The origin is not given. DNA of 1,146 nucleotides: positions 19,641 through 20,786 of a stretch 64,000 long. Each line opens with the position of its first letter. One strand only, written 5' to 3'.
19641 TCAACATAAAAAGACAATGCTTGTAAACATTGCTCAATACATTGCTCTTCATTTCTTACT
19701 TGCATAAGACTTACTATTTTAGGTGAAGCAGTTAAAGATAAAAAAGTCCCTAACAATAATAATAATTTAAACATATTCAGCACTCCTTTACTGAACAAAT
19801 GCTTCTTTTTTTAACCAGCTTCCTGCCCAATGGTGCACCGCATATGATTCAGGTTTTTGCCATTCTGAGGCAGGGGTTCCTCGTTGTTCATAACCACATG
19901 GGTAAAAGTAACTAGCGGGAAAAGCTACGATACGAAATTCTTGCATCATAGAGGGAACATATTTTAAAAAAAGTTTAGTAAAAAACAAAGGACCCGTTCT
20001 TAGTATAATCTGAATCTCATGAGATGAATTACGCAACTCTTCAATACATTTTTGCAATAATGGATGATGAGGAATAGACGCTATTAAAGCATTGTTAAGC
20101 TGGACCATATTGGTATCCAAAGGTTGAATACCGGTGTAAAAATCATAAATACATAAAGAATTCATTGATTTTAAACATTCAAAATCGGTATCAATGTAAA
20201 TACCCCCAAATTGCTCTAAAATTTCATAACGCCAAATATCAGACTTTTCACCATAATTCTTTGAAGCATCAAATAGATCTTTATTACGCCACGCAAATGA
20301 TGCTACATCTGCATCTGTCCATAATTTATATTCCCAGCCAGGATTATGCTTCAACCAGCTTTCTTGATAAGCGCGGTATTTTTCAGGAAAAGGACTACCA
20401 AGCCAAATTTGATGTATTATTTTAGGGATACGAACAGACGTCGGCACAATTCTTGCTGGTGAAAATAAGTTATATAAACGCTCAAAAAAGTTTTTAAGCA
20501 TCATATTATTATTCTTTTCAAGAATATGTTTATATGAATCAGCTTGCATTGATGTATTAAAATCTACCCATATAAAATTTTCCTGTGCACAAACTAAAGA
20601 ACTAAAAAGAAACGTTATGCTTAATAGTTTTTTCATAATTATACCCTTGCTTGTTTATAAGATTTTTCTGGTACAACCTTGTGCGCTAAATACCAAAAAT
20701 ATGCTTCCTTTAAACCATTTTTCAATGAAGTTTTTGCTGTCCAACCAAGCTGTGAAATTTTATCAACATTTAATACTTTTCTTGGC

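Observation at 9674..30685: A ~21 kb, 19-gene co-directional glycan locus built on eukaryote-type fucosyltransferases but without initiation, flipping, polymerisation or export genes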

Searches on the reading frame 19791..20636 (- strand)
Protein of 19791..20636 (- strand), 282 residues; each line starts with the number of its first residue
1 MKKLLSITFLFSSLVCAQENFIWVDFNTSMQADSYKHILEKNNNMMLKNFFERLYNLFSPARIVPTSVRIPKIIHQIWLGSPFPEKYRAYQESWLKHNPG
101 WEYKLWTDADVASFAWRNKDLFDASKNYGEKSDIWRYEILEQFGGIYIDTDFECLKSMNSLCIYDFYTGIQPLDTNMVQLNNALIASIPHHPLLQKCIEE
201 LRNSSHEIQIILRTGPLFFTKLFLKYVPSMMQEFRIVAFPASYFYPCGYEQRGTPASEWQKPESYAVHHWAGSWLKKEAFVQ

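Call 3: search_protein_families(library=pfam, proteins=[window:19791-20636:-], max_evalue=0.01)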
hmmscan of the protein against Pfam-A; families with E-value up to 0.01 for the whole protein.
window:19791-20636:- (282 aa): 4 families
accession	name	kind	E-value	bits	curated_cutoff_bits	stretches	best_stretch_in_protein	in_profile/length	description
PF04488.21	Gly_transf_sug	-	9.3e-17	62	23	1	84-163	1-88/93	Glycosyltransferase sugar-binding region containing DXD motif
PF12919.13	TcdA_TcdB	-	4.1e-11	43.2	23.6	2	72-119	1-47/382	TcdA/TcdB catalytic glycosyltransferase domain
PF05704.18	Caps_synth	-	0.00033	20.6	24.5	1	70-197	46-184/278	Capsular polysaccharide synthesis protein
PF04572.17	Gb3_synth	-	0.0019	18.8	22.3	1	189-273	4-102/131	Alpha 1,4-glycosyltransferase conserved region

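Call 30: find_related_loci(query=A3, collection=metagenome_contigs, flank=10000)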
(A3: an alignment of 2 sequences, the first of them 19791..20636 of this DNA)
Query A3 (282 aa) in metagenome_contigs; peptide patterns used: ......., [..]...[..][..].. (x = any residue, [..] = any of these).
600 stretches matched a pattern (row limit reached: there are more); 489 encode a relative of the query (tblastn E <= 1e-3); the best 80 are kept; 80 distinct loci.
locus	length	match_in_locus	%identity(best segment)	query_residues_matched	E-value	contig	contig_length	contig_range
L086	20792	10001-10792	54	10-279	9e-97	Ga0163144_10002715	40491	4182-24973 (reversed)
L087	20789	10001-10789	53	23-282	3e-88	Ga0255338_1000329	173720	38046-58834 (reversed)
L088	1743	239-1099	48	1-282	8e-89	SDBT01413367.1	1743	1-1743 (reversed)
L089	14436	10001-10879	45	22-282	5e-82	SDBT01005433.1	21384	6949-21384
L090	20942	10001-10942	42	1-281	7e-79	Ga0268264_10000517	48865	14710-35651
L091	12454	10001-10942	41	4-282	6e-79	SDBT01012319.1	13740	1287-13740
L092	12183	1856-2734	45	23-281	2e-78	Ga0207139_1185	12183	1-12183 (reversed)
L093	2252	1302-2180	42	22-279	5e-78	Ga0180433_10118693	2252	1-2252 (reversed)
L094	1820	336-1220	43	2-280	6e-78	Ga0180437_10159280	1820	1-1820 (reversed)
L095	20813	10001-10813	43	11-277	1e-70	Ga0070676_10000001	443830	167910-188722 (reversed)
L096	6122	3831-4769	39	1-279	1e-70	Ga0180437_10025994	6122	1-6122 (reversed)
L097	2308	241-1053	44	15-277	6e-72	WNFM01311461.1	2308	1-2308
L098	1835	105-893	45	23-277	4e-72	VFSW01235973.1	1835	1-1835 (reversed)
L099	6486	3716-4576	43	10-281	6e-69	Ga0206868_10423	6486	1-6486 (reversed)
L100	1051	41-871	43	10-277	8e-74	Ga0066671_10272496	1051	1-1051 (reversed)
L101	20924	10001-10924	39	1-282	2e-68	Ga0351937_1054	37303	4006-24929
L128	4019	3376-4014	39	4-199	6e-52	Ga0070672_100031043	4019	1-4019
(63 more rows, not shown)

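Call 34: search_protein_families(library=ncbifam, proteins=[window:19791-20636:-], max_evalue=0.001)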
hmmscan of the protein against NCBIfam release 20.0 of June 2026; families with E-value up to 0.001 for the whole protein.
window:19791-20636:- (282 aa): 0 families

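Call 55: list_cluster_members(proteins=[L091:1611-3797:+, L101:46-2199:+, L090:1474-3639:+, L089:833-2953:+, L128:344-2512:+])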
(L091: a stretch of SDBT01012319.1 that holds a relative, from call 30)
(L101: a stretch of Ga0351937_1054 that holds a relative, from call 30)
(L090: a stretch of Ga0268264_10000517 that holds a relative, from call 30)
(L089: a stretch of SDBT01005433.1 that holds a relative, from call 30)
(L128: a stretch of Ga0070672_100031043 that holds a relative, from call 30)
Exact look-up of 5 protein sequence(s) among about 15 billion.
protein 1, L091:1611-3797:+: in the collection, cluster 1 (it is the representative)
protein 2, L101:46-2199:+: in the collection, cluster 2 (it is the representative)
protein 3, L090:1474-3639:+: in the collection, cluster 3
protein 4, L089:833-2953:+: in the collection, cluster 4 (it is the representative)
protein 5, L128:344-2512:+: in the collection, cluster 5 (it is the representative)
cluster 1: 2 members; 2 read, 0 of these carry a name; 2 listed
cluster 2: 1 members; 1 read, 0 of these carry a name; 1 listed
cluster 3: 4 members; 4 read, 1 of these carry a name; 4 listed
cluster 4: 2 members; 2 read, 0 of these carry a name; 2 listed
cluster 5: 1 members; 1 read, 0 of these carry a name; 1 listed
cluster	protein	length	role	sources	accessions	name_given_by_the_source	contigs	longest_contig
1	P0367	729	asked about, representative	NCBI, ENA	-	-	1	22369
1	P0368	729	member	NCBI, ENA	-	-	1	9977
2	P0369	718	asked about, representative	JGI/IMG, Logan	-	-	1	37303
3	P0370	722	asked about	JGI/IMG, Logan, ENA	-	-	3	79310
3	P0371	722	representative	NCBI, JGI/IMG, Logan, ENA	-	predicted dehydrogenase/threonine dehydrogenase-like Zn-dependent dehydrogenase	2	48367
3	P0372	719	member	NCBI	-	-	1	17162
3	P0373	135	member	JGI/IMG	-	-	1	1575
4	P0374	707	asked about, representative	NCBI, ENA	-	-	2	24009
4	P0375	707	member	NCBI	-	-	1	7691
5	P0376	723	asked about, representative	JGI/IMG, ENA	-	-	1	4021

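Call 67: search_solved_structures(query=window:19791-20636:-, max_evalue=0.1)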
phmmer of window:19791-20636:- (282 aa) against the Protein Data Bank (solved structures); distinct sequences matched with E-value up to 0.1: 15.
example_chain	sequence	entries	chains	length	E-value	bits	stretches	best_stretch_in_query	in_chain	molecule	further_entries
8x4j_A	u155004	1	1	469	2.1e-09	40.2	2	68-121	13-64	Subversion of eukaryotic traffic protein A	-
8x4k_A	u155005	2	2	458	3.5e-09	39.5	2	69-121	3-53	Subversion of eukaryotic traffic protein A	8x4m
8ovs_AAA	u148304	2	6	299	5e-06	29.1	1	124-233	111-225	YeGT glycosyltransferase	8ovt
6rtg_A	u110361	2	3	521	1.4e-05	27.7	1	73-118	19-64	RTX toxin and Ca2+-binding protein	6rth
2vk9_A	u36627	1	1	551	0.00011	24.7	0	40-110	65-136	ALPHA-TOXIN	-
4mix_A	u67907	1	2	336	0.0002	23.9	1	114-231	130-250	Putative insecticidal toxin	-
9n3s_A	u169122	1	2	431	0.00032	23.2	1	49-160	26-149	Initiation-specific alpha-1,6-mannosyltransferase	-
9qb8_A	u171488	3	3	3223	0.0011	21.4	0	31-110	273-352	Lymphostatin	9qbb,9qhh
9euv_A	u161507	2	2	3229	0.0011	21.4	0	31-110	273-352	Efa1/LifA protein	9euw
7u2p_A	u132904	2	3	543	0.0036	19.8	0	69-113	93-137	Glucosyltransferase TcdA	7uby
4dmv_A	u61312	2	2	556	0.0038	19.7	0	69-113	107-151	Toxin A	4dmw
3srz_A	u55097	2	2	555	0.0038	19.7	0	69-113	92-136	Toxin A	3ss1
5uqk_A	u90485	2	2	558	0.0039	19.6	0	69-113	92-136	Toxin A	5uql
4r04_A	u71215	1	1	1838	0.049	16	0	69-113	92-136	Toxin A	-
7pog_A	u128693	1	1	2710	0.073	15.5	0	69-113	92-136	Toxin A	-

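Call 85: search_protein_families(library=ncbifam, proteins=[L087:17736-18890:+, L087:18979-20004:+, L101:14543-15451:+, L101:15476-16513:+, L090:6870-7976:+, L101:2239-3345:+], max_evalue=0.00001)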
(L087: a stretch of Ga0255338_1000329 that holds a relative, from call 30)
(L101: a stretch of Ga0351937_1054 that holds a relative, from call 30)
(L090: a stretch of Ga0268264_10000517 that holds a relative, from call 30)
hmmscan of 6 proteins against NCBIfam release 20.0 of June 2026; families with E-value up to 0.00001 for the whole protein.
L087:17736-18890:+ (385 aa): 6 families
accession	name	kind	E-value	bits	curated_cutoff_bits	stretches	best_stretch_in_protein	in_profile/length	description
TIGR03026.1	NDP-sugDHase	subfamily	9.5e-67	225.5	189.8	1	20-372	2-361/413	nucleotide sugar dehydrogenase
NF041297.1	UDPGDh_AglM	equivalog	3.3e-44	151.5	670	1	21-379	3-370/429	UDP-glucose 6-dehydrogenase AglM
NF047673.2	TeichurnBiosyTuaD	equivalog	1.8e-35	123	700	1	20-382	3-367/439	UDP-glucose 6-dehydrogenase TuaD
NF040825.1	UDPMaNacDH_Arch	equivalog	1.5e-24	86.6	750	1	21-294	3-276/418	UDP-N-acetyl-D-mannosamine dehydrogenase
NF011631.0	PRK15057.1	equivalog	1.8e-22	80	757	1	21-313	3-287/388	UDP-glucose 6-dehydrogenase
NF008286.0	PRK11064.1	equivalog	8.8e-17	60.8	459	1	19-281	4-270/420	UDP-N-acetyl-D-mannosamine dehydrogenase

L087:18979-20004:+ (342 aa): 21 families
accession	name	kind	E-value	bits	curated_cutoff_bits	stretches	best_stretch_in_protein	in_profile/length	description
NF047922.1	GDPFucSynFcl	equivalog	2.6e-36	125.6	500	1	23-338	3-304/308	GDP-L-fucose synthase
TIGR01179.1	galE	equivalog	1.7e-25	89.6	262.3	1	26-337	3-327/332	UDP-glucose 4-epimerase GalE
TIGR04180.1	EDH_00030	hypoth_equivalog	4.8e-25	88.2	475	1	26-320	2-294/297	NAD-dependent 4,6-dehydratase LegB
TIGR01181.1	dTDP_gluc_dehyt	equivalog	1.6e-21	76.7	365.1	1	25-337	2-313/321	dTDP-glucose 4,6-dehydratase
TIGR02197.1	heptose_epim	equivalog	2.2e-18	66.5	274.6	1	26-330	2-308/316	ADP-glyceromanno-heptose 6-epimerase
NF007490.0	PRK10084.1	subfamily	1.9e-13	50.2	649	1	150-337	148-336/361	dTDP-glucose 4,6-dehydratase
TIGR03466.1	HpnA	hypoth_equivalog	4.4e-12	45.5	367.65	1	24-194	2-163/327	hopanoid-associated sugar epimerase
NF007582.0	PRK10217.1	equivalog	2.2e-11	43.5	698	1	148-337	139-333/355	dTDP-glucose 4,6-dehydratase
NF008872.0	PRK11908.1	equivalog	3.8e-11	42.6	294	1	23-332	2-332/349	bifunctional UDP-4-keto-pentose/UDP-xylose synthase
NF005998.1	PRK08125.1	equivalog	1.1e-10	40.5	777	1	22-285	315-583/649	bifunctional UDP-4-amino-4-deoxy-L-arabinose formyltransferase/UDP-glucuronic acid oxidase ArnA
NF011728.1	PRK15181.1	equivalog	1.3e-10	40.8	760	1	19-337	12-339/348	Vi polysaccharide biosynthesis UDP-N-acetylglucosaminuronic acid C-4 epimerase TviC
NF007956.0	PRK10675.1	subfamily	2.8e-09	36.5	394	1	25-334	3-328/338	UDP-glucose 4-epimerase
NF042422.1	oxyalk_red_OleD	equivalog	8.1e-09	35.3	580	1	26-181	4-149/329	2-alkyl-3-oxoalkanoate reductase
NF008360.0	PRK11150.1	equivalog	7.1e-07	28.7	452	1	26-310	3-276/310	ADP-glyceromanno-heptose 6-epimerase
NF009092.0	PRK12428.1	subfamily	7.7e-07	29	242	1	20-91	3-71/261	coniferyl-alcohol dehydrogenase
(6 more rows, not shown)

L101:14543-15451:+ (303 aa): 1 family
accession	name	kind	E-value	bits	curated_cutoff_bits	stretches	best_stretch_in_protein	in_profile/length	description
TIGR01214.1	rmlD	equivalog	1e-13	51.1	224.05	1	24-299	2-283/285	dTDP-4-dehydrorhamnose reductase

L101:15476-16513:+ (346 aa): 20 families
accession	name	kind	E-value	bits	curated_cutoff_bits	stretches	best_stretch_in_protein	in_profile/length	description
TIGR03589.1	PseB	equivalog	2.2e-89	299.6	407.75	1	24-316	2-292/324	UDP-N-acetylglucosamine 4,6-dehydratase (inverting)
TIGR04130.1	FnlA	equivalog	7.7e-65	219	730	1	23-321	1-303/337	UDP-N-acetylglucosamine 4,6-dehydratase/5-epimerase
TIGR04180.1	EDH_00030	hypoth_equivalog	1.6e-14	53.7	475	1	29-149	1-123/297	NAD-dependent 4,6-dehydratase LegB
TIGR01181.1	dTDP_gluc_dehyt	equivalog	6.2e-14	51.8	365.1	1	28-282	1-280/321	dTDP-glucose 4,6-dehydratase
TIGR01214.1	rmlD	equivalog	3.3e-11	42.8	224.05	1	28-168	1-135/285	dTDP-4-dehydrorhamnose reductase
NF042422.1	oxyalk_red_OleD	equivalog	2.8e-10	40.1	580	1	28-148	2-111/329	2-alkyl-3-oxoalkanoate reductase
TIGR03466.1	HpnA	hypoth_equivalog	3.5e-10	39.3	367.65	1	29-154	3-119/327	hopanoid-associated sugar epimerase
TIGR02622.1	CDP_4_6_dhtase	equivalog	3.1e-09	36.4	278.45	1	24-150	2-132/352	CDP-glucose 4,6-dehydratase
NF042423.1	oxyalk_red_Shew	equivalog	8.5e-09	34.9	580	1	26-148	8-119/331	2-alkyl-3-oxoalkanoate reductase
TIGR01179.1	galE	equivalog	1.5e-08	33.8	262.3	1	28-190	1-177/332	UDP-glucose 4-epimerase GalE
NF006565.0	PRK09072.1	equivalog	4.4e-08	33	238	1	24-123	3-106/265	SDR family oxidoreductase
TIGR02197.1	heptose_epim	equivalog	4.7e-08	32.6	274.6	1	29-189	1-170/316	ADP-glyceromanno-heptose 6-epimerase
NF005539.0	PRK07201.1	equivalog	1.7e-07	30.4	549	1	29-130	3-108/657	SDR family oxidoreductase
NF041293.1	G6PDh_Azf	equivalog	1.2e-06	28.2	400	1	27-151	3-119/252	NAD-dependent glucose-6-phosphate dehydrogenase Azf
NF004849.1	PRK06200.1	equivalog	1.2e-06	27.9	330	1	25-93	5-70/269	3-(cis-5,6-dihydroxycyclohexa-1,3-dien-1-yl)propanoate dehydrogenase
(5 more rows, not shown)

L090:6870-7976:+ (369 aa): 8 families
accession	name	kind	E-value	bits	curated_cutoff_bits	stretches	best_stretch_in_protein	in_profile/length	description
TIGR01472.1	gmd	equivalog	3.6e-174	578.8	415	1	18-357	1-341/342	GDP-mannose 4,6-dehydratase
TIGR01181.1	dTDP_gluc_dehyt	equivalog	1.2e-27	96.9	365.1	1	67-352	46-309/321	dTDP-glucose 4,6-dehydratase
TIGR04180.1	EDH_00030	hypoth_equivalog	5.7e-23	81.4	475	1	21-341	2-296/297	NAD-dependent 4,6-dehydratase LegB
TIGR02622.1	CDP_4_6_dhtase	equivalog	2.1e-17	63.3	278.45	1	15-189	2-172/352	CDP-glucose 4,6-dehydratase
NF007582.0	PRK10217.1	equivalog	7.5e-15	54.9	698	1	65-353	45-330/355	dTDP-glucose 4,6-dehydratase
TIGR01179.1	galE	equivalog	9.8e-15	54.2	262.3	1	20-280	2-271/332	UDP-glucose 4-epimerase GalE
NF007490.0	PRK10084.1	subfamily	1.2e-12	47.6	649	1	51-366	35-346/361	dTDP-glucose 4,6-dehydratase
NF011728.1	PRK15181.1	equivalog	6.7e-07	28.6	760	1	12-277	10-275/348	Vi polysaccharide biosynthesis UDP-N-acetylglucosaminuronic acid C-4 epimerase TviC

L101:2239-3345:+ (369 aa): 7 families
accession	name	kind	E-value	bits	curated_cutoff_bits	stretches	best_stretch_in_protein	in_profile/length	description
TIGR01479.1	GMP_PMI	equivalog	8.4e-77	258.9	372.95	1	31-366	3-351/467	mannose-1-phosphate guanylyltransferase/mannose-6-phosphate isomerase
NF012004.0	PRK15460.1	equivalog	4e-54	184.1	859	1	24-363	1-358/478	mannose-1-phosphate guanyltransferase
TIGR03992.1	Arch_glmU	subfamily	2e-09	36.8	292.1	1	31-156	3-124/393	bifunctional sugar-1-phosphate nucleotidylyltransferase/acetyltransferase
NF041173.1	Sug_nt_acttase_Thmprot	equivalog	2.1e-08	33.5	600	1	32-145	4-112/405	bifunctional sugar-1-phosphate nucleotidylyltransferase/acetyltransferase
TIGR01208.1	rmlA_long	equivalog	3.2e-07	29.6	320.25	0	32-99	3-67/353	glucose-1-phosphate thymidylyltransferase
TIGR01173.1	glmU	equivalog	4.5e-06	25.8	366.85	1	31-188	3-143/452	bifunctional UDP-N-acetylglucosamine diphosphorylase/glucosamine-1-phosphate N-acetyltransferase GlmU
NF010933.0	PRK14353.1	equivalog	7.1e-06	24.9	505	1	26-186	3-149/453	bifunctional UDP-N-acetylglucosamine diphosphorylase/glucosamine-1-phosphate N-acetyltransferase GlmU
